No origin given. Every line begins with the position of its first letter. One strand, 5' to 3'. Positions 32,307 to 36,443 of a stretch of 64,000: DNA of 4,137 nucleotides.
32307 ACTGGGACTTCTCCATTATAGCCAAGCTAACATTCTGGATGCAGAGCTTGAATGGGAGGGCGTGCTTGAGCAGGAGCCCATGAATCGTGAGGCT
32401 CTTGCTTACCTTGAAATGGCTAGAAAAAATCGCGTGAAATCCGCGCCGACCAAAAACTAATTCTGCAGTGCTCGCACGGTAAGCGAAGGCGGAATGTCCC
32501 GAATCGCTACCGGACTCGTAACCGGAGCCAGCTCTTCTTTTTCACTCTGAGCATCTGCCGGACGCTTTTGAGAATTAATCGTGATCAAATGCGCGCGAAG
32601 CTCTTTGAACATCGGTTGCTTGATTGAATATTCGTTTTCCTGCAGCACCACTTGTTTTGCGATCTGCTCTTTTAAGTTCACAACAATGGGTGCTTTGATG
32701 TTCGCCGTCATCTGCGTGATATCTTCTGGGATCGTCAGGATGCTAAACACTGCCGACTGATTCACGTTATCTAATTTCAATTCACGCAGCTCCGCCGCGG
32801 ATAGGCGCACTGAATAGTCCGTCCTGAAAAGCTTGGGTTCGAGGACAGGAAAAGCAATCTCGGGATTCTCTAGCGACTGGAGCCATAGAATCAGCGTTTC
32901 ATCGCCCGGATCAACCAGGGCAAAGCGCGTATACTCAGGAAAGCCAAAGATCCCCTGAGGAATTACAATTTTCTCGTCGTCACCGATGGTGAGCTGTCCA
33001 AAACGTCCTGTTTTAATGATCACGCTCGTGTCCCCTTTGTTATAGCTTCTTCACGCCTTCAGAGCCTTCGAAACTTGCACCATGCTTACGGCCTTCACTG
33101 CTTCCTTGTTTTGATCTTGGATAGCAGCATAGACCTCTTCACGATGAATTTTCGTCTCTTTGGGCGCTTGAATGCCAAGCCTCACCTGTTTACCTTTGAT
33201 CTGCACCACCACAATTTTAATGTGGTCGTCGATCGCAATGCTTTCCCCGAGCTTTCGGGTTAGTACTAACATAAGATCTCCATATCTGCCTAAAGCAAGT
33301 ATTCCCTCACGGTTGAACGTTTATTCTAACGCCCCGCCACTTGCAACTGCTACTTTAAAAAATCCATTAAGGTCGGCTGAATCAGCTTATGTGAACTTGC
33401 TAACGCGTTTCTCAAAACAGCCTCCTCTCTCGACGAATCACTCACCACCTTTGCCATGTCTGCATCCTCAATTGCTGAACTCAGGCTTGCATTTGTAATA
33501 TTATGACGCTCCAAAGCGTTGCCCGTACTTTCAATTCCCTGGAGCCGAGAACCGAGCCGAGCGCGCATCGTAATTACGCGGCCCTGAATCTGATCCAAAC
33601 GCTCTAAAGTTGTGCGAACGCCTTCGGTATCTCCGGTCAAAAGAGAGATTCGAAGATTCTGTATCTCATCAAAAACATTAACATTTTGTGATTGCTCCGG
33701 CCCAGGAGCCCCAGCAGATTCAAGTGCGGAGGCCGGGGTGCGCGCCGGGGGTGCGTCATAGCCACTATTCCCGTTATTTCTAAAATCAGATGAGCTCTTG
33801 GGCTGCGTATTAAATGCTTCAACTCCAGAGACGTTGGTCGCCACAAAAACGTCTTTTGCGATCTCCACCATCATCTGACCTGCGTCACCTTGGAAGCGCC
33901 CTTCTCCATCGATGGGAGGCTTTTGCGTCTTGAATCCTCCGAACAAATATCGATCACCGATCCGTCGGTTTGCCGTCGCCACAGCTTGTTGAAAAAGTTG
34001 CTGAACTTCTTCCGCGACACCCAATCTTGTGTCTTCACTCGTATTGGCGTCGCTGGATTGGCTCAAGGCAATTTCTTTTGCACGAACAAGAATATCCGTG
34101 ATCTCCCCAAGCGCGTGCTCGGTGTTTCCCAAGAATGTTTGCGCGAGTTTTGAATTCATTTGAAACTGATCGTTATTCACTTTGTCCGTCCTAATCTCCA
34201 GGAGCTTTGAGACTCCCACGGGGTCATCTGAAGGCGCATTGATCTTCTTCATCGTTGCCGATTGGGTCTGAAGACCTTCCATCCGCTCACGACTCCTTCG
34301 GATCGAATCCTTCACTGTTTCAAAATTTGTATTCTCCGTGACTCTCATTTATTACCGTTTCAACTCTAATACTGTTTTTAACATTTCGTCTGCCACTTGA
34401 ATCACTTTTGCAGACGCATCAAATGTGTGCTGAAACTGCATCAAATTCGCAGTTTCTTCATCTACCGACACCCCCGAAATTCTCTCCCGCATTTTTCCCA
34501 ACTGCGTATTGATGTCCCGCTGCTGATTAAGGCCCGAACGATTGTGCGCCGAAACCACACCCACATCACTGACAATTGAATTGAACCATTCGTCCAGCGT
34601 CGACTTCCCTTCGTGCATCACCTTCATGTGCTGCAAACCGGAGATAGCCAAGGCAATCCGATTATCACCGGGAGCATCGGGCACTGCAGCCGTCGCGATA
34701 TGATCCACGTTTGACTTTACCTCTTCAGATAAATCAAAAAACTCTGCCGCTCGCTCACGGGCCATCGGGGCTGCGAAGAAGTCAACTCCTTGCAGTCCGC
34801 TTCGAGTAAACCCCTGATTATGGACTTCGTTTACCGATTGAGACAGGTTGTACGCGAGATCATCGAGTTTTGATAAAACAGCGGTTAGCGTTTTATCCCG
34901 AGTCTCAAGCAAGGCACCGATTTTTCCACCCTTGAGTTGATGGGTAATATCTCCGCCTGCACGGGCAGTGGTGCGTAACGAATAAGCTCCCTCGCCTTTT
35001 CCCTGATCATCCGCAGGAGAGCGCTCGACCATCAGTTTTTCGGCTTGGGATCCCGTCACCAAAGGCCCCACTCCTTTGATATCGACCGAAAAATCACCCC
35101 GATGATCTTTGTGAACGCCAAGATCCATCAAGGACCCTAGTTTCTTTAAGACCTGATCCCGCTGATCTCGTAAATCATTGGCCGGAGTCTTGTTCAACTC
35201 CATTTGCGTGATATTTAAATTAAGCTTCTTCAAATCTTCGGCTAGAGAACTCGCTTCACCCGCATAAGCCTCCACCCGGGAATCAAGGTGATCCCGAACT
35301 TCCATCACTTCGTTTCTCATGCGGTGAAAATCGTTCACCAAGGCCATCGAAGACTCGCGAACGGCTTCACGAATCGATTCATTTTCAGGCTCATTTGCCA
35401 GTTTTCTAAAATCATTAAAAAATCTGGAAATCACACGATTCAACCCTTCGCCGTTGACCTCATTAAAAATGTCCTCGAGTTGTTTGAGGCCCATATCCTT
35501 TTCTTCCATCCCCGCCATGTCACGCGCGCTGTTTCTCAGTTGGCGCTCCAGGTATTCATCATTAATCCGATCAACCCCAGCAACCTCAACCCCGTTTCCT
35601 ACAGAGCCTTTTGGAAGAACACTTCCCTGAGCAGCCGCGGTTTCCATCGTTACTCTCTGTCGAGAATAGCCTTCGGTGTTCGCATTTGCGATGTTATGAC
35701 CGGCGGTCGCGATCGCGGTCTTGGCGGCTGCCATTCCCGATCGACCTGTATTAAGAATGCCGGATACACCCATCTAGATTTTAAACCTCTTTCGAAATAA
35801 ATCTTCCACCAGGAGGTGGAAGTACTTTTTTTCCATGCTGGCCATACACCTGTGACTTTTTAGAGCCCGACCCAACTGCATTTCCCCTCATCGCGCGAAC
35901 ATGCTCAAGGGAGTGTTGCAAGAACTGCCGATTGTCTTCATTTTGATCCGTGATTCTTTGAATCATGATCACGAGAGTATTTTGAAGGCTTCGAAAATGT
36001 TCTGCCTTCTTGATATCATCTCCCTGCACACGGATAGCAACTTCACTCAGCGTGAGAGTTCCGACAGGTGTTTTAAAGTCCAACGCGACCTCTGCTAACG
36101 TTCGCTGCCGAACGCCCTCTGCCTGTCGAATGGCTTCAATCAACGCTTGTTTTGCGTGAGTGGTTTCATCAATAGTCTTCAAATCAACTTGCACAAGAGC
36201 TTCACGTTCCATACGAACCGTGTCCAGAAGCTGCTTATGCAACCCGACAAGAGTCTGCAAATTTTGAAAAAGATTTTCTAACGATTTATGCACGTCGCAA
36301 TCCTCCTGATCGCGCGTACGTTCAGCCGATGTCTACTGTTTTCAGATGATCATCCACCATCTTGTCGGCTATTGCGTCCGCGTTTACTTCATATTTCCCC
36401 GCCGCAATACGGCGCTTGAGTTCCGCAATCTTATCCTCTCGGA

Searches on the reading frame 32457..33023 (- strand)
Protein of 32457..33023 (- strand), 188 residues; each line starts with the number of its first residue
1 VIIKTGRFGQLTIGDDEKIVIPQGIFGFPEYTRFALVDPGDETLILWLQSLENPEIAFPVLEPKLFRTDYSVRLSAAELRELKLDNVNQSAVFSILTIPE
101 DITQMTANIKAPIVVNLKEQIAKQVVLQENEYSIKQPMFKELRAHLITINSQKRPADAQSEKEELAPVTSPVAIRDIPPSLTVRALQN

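Call 22: search_protein_families(library=pfam, proteins=[window:32457-33023:-], max_evalue=0.00001)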
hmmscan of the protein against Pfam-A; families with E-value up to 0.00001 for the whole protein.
window:32457-33023:- (188 aa): 1 family
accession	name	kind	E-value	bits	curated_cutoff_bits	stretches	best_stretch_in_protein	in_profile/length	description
PF02623.20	FliW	-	1.8e-39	134.7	25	1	19-137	1-121/122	FliW protein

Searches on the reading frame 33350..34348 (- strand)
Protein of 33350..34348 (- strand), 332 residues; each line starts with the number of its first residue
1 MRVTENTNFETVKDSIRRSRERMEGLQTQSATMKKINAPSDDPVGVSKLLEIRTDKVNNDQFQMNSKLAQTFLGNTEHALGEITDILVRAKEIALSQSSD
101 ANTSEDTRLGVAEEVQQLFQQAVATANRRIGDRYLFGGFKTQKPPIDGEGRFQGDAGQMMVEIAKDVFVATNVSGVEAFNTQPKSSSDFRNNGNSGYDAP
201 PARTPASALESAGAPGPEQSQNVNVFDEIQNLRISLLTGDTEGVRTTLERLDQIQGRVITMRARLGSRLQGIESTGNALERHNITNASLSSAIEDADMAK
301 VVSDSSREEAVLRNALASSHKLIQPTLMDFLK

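Call 22: search_protein_families(library=pfam, proteins=[window:33350-34348:-], max_evalue=0.00001)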
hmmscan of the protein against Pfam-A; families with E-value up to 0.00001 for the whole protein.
window:33350-34348:- (332 aa): 1 family
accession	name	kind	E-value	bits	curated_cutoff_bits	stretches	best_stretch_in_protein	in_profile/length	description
PF00669.25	Flagellin_N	-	9.6e-12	45.6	26.6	1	7-127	5-124/139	Bacterial flagellin N-terminal helical region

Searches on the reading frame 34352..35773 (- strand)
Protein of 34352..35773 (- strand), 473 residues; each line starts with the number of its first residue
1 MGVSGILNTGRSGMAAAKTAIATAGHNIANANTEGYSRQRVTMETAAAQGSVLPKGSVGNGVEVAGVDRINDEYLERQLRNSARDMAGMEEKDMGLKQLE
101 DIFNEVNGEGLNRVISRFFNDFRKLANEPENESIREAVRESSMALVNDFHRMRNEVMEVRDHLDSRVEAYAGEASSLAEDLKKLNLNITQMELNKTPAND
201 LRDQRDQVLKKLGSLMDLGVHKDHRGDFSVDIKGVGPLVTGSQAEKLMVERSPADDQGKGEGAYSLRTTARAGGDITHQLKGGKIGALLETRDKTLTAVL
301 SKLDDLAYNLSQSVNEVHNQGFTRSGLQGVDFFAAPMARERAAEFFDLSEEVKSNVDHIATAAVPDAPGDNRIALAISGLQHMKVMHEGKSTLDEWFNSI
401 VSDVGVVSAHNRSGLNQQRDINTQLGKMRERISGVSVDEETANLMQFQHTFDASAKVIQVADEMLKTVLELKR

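Call 22: search_protein_families(library=pfam, proteins=[window:34352-35773:-], max_evalue=0.00001)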
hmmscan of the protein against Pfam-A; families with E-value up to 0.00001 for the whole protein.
window:34352-35773:- (473 aa): 3 families
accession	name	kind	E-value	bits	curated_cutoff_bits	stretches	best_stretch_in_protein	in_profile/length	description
PF22638.1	FlgK_D1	-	4.8e-56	190.4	28.6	1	96-333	1-233/233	Flagellar hook-associated protein FlgK helical domain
PF06429.18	Flg_bbr_C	-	2.3e-12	46.7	23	1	432-471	7-46/46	Flagellar basal body rod FlgEFG protein C-terminal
PF00460.25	Flg_bb_rod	-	6.6e-07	29.6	20.7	1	7-36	1-30/31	Flagella basal body rod protein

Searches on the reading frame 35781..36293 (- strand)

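Call 22: search_protein_families(library=pfam, proteins=[window:35781-36293:-], max_evalue=0.00001)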
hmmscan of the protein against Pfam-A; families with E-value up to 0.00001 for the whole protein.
window:35781-36293:- (170 aa): 1 family
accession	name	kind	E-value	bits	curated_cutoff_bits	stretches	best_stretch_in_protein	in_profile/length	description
PF05130.17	FlgN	-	4.6e-24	86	30.5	1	1-156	1-145/147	FlgN protein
